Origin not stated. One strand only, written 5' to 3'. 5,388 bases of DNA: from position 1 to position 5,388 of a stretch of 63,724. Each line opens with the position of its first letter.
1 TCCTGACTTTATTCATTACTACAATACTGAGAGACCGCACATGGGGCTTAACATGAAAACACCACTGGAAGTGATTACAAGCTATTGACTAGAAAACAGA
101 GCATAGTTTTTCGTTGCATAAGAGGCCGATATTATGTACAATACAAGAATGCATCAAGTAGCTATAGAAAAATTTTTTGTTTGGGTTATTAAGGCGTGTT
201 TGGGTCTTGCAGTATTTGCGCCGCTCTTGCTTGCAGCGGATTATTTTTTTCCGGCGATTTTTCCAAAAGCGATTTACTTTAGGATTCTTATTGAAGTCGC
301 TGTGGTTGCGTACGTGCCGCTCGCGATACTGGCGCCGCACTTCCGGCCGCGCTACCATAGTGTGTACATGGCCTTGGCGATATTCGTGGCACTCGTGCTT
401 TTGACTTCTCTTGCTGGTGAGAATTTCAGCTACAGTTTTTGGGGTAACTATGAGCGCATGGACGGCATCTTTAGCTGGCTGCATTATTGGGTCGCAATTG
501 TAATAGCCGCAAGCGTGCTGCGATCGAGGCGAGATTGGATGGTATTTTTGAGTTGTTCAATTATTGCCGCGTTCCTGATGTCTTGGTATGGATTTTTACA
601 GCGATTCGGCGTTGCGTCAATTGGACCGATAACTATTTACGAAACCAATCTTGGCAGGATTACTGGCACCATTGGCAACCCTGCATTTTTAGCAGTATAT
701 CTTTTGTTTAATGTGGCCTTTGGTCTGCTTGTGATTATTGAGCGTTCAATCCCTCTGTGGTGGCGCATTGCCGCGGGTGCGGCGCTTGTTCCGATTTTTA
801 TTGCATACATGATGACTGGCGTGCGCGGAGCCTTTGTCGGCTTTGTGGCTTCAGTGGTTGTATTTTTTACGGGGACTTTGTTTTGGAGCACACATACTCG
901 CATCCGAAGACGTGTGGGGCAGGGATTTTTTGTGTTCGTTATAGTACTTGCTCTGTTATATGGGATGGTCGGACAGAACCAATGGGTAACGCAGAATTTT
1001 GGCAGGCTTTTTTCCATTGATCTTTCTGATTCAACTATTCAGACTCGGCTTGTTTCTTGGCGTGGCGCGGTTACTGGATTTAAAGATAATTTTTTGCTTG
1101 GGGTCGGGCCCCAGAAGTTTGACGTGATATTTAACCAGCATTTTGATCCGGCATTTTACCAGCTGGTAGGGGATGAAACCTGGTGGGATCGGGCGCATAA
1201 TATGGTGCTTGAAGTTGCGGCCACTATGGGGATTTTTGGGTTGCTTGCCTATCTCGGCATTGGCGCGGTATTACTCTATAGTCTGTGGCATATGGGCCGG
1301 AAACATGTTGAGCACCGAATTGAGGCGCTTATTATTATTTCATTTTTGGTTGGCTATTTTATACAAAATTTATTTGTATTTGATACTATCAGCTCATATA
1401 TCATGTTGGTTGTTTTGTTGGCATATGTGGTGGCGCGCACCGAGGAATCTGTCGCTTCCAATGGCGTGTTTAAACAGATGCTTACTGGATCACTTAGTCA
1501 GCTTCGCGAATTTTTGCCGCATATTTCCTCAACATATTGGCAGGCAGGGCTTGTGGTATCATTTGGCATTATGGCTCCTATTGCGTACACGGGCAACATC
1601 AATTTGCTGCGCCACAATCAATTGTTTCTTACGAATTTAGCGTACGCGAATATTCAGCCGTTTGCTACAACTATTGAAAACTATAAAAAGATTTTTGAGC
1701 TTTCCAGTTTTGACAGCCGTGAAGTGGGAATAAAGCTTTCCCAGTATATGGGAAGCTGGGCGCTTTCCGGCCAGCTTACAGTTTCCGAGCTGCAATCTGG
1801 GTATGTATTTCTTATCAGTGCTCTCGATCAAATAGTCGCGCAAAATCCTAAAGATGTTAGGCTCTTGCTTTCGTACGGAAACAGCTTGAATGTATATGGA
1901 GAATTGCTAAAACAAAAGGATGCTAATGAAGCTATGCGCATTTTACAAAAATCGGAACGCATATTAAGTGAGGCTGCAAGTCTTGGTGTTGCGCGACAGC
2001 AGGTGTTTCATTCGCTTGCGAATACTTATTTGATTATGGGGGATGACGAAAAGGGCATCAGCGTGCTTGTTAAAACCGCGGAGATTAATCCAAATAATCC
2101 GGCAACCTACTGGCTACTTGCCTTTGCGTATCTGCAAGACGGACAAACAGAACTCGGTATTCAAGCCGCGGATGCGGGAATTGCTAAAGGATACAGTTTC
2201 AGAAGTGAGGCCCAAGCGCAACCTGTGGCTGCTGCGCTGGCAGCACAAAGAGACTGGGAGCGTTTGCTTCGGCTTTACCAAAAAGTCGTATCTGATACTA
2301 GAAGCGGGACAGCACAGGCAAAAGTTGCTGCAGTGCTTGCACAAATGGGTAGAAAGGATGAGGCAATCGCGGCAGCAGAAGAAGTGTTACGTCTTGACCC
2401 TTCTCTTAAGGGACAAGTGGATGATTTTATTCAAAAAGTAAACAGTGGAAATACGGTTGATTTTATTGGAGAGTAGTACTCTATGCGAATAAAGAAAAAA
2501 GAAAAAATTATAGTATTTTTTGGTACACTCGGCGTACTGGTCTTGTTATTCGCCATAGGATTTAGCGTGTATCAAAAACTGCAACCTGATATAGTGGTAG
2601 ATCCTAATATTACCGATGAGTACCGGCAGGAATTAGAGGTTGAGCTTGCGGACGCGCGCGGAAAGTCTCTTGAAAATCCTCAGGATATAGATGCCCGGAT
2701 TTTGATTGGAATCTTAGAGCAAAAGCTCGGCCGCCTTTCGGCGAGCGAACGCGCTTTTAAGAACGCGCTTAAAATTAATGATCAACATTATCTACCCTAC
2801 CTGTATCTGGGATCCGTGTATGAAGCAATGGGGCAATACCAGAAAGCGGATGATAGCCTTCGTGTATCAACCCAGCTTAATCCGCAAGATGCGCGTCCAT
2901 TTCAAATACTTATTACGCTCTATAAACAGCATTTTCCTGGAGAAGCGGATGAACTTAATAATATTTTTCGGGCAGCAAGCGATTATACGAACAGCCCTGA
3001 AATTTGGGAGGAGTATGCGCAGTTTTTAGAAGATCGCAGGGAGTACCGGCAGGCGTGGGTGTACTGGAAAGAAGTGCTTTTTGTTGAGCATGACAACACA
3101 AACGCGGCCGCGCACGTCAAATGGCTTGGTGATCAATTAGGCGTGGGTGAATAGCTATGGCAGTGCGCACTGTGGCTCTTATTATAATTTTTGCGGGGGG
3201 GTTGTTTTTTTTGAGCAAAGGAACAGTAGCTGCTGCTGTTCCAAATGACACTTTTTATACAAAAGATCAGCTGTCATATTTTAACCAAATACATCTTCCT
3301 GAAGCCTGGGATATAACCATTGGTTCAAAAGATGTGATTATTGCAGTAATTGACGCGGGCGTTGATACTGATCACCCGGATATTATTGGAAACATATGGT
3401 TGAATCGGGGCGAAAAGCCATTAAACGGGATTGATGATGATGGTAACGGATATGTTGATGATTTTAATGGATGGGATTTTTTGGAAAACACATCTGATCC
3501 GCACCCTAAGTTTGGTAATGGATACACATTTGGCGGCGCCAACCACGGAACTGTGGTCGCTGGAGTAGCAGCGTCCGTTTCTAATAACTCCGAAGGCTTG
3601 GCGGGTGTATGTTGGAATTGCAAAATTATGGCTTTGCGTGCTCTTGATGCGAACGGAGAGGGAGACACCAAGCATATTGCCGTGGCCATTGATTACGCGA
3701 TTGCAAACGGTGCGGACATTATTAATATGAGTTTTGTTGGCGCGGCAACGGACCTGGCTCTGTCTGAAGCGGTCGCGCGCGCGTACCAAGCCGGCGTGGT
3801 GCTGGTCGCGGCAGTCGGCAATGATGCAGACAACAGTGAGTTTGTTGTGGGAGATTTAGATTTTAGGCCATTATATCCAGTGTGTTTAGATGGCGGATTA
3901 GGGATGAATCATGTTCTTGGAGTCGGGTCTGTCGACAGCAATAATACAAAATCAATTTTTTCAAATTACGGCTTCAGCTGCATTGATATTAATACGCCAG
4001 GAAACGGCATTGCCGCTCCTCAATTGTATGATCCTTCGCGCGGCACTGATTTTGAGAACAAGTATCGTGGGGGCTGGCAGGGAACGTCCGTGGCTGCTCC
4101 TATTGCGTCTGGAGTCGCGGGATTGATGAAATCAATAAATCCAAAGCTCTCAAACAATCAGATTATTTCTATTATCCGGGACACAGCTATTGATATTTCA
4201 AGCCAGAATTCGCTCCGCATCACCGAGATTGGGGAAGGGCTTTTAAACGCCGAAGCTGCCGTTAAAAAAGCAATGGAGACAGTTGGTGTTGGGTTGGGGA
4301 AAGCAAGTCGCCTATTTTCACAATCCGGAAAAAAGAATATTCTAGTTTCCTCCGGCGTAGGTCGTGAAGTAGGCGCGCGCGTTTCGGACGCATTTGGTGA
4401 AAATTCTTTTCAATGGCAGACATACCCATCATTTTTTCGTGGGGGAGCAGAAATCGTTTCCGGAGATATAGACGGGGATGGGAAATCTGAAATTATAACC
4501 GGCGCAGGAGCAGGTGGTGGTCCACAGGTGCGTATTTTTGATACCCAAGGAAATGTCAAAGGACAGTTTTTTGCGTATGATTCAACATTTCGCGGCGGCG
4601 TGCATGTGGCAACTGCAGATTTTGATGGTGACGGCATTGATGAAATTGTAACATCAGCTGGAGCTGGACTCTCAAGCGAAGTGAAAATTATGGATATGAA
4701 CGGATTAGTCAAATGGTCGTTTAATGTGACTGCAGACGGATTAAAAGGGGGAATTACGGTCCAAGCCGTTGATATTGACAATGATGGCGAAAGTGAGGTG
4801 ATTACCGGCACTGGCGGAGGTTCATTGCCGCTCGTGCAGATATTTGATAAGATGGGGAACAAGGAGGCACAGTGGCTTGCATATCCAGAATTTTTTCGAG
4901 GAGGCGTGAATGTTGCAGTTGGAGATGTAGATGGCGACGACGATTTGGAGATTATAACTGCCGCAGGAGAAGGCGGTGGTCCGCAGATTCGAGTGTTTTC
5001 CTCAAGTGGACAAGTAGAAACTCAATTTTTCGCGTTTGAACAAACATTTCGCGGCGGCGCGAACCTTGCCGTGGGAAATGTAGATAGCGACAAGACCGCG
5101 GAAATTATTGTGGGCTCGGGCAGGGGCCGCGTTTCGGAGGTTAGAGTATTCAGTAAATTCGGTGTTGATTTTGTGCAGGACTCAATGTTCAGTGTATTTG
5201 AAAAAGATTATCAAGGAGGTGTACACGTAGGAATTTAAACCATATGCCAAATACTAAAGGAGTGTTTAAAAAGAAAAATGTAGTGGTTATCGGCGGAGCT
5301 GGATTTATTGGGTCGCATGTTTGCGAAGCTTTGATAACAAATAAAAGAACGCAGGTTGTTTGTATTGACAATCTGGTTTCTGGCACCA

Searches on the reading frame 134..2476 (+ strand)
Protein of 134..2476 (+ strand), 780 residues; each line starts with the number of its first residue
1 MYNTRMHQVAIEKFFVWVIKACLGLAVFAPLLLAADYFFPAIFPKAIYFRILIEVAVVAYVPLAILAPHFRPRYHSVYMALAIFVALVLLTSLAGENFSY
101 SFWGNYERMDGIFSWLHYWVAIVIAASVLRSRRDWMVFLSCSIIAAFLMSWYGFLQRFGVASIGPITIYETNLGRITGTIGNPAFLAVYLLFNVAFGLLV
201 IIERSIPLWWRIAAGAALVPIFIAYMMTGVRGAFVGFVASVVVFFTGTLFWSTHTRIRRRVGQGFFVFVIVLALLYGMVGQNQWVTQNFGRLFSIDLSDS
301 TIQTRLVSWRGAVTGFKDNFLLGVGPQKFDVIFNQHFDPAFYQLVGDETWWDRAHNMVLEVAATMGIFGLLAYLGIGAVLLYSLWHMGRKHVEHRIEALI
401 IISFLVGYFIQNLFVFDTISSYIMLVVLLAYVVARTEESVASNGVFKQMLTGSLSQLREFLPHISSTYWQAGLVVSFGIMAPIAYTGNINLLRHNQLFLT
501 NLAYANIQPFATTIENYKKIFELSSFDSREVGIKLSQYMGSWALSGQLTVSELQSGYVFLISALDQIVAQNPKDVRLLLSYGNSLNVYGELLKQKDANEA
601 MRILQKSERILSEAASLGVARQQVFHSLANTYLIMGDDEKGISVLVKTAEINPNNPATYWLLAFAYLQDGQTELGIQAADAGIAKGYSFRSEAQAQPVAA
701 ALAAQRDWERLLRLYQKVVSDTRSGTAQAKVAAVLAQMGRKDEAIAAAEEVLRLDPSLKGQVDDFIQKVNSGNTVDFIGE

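Call 87: search_protein_families(library=pfam, max_evalue=0.00001, proteins=[window:134-2476:+])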
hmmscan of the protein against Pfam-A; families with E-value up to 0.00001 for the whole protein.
window:134-2476:+ (780 aa): 7 families
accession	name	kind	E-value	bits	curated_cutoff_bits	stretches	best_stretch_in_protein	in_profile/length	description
PF04932.20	Wzy_C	-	1.8e-19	70.4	31.7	1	217-374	2-149/149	O-Antigen ligase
PF13428.12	TPR_14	-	4.5e-08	33.5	23.5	0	727-757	3-33/44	Tetratricopeptide repeat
PF13181.12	TPR_8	-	4.6e-08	33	25.7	0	734-757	10-33/34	Tetratricopeptide repeat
PF07719.23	TPR_2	-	5e-07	29.8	27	0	731-757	7-33/34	Tetratricopeptide repeat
PF13424.12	TPR_12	-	5.3e-07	30.2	30.1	0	704-755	22-75/77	Tetratricopeptide repeat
PF13414.12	TPR_11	-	4.4e-06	26.7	26.8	0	630-670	2-42/42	TPR repeat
PF00515.34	TPR_1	-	5.6e-06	26.4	27.8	0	732-757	8-33/34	Tetratricopeptide repeat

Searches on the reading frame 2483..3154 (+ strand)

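Call 87: search_protein_families(library=pfam, max_evalue=0.00001, proteins=[window:2483-3154:+])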
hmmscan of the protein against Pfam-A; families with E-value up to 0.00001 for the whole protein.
window:2483-3154:+ (223 aa): 5 families
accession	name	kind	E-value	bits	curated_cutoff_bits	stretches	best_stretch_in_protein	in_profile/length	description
PF07719.23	TPR_2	-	2.3e-08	34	27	0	106-136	4-34/34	Tetratricopeptide repeat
PF13431.12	TPR_17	-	1e-07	32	24.4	0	91-122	1-32/34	Tetratricopeptide repeat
PF13428.12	TPR_14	-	7.5e-07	29.7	23.5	0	106-143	4-41/44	Tetratricopeptide repeat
PF00515.34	TPR_1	-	7.5e-07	29.2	27.8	0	70-101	2-33/34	Tetratricopeptide repeat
PF13181.12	TPR_8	-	2.2e-06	27.8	25.7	0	109-136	7-34/34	Tetratricopeptide repeat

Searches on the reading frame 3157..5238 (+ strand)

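Call 87: search_protein_families(library=pfam, max_evalue=0.00001, proteins=[window:3157-5238:+])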
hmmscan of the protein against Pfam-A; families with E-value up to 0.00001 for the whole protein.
window:3157-5238:+ (693 aa): 3 families
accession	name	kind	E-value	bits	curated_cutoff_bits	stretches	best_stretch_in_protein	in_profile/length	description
PF00082.27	Peptidase_S8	-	6.6e-43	147.5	21.8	1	58-350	2-274/288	Subtilase family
PF01839.29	FG-GAP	-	2.7e-18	65.9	22.1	0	430-454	2-26/37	FG-GAP repeat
PF13517.12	FG-GAP_3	-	3.7e-10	40.7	26.9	1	437-498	1-60/61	FG-GAP-like repeat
